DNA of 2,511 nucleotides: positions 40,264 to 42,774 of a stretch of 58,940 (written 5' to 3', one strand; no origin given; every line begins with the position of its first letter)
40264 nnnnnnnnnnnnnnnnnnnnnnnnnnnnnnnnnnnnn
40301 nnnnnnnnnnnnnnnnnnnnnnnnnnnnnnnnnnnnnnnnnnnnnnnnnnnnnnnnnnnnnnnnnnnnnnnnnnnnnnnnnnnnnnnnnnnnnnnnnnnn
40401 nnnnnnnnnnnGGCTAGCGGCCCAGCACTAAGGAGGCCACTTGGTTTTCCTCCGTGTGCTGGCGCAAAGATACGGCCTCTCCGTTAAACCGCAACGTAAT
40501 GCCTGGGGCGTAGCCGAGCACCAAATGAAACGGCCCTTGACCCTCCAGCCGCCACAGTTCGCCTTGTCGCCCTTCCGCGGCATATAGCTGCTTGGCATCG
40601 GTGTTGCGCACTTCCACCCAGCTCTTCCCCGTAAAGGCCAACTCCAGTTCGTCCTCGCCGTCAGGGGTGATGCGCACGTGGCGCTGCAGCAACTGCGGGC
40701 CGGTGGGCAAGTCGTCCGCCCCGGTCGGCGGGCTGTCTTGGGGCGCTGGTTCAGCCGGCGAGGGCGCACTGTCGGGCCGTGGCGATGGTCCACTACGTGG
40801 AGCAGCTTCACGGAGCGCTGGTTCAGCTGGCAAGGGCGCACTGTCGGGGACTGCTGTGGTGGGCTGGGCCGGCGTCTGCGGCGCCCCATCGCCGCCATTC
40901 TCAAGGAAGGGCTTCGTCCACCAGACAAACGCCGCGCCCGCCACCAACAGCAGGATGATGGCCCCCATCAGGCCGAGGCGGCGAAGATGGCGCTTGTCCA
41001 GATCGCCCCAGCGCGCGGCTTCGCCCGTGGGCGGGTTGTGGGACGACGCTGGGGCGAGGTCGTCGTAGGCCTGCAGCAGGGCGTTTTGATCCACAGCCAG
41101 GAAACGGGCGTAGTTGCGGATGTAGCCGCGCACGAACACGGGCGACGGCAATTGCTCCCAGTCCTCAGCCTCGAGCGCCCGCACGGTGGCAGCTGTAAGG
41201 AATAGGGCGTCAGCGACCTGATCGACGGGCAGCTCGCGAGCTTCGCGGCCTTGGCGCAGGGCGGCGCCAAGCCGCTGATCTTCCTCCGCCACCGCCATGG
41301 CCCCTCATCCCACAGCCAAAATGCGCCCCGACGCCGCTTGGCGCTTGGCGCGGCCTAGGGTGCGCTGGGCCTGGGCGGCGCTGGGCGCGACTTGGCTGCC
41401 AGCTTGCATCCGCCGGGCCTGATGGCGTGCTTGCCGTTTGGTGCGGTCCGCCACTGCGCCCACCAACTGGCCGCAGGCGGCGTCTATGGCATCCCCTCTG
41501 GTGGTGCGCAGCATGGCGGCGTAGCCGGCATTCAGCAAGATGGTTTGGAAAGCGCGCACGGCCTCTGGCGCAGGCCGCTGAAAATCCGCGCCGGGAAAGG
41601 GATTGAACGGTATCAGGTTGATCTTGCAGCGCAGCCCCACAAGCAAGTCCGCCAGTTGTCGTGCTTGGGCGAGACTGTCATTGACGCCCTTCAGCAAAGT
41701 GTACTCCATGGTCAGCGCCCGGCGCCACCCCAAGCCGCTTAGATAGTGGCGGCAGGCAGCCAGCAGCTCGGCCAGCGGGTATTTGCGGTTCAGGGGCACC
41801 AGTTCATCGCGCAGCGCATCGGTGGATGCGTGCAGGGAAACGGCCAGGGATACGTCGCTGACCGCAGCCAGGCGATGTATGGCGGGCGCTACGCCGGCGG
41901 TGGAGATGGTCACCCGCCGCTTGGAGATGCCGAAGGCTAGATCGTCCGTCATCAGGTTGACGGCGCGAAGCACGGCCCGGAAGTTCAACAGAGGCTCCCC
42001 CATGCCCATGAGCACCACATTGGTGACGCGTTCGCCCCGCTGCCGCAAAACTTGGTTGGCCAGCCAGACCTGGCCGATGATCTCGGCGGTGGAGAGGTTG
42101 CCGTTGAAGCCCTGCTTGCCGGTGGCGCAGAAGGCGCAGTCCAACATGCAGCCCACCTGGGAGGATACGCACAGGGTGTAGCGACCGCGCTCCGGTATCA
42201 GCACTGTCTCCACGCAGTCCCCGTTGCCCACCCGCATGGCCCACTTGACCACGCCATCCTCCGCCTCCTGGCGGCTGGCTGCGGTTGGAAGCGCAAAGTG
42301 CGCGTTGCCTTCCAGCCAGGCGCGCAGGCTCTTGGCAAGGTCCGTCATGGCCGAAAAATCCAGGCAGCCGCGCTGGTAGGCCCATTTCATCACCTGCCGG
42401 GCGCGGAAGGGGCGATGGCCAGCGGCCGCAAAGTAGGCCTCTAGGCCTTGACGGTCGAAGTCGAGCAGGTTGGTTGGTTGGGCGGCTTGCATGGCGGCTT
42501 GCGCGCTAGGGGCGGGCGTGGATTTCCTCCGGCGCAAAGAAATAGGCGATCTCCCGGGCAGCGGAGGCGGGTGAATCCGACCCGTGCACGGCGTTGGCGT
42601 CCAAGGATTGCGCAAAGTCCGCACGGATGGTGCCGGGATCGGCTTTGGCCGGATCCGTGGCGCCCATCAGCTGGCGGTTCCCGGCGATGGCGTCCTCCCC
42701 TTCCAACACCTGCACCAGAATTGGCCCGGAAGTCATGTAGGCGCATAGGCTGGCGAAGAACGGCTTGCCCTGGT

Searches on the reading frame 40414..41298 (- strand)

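Call 52: search_protein_families(library=pfam, proteins=[window:40414-41298:-], max_evalue=0.00001)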
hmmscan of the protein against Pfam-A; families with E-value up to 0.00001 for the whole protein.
window:40414-41298:- (294 aa): 2 families
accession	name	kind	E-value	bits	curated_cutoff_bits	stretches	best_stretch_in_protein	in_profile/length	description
PF13413.12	HTH_25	-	7.7e-21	74.1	24.6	1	14-73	2-61/62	Helix-turn-helix domain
PF13464.11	RodZ_C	-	3.9e-18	65.6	23.9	1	219-289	1-70/72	RodZ C-terminal domain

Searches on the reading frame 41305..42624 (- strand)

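Call 52: search_protein_families(library=pfam, proteins=[window:41305-42624:-], max_evalue=0.00001)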
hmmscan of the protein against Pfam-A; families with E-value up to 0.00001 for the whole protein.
window:41305-42624:- (439 aa): 2 families
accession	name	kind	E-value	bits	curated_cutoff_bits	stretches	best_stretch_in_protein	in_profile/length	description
PF21016.3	RlmN_N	-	5.9e-24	84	24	1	51-108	1-58/60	Ribosomal RNA large subunit methyltransferase N-terminal domain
PF04055.27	Radical_SAM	-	2e-13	51.3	29.5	1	154-317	2-157/166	Radical SAM superfamily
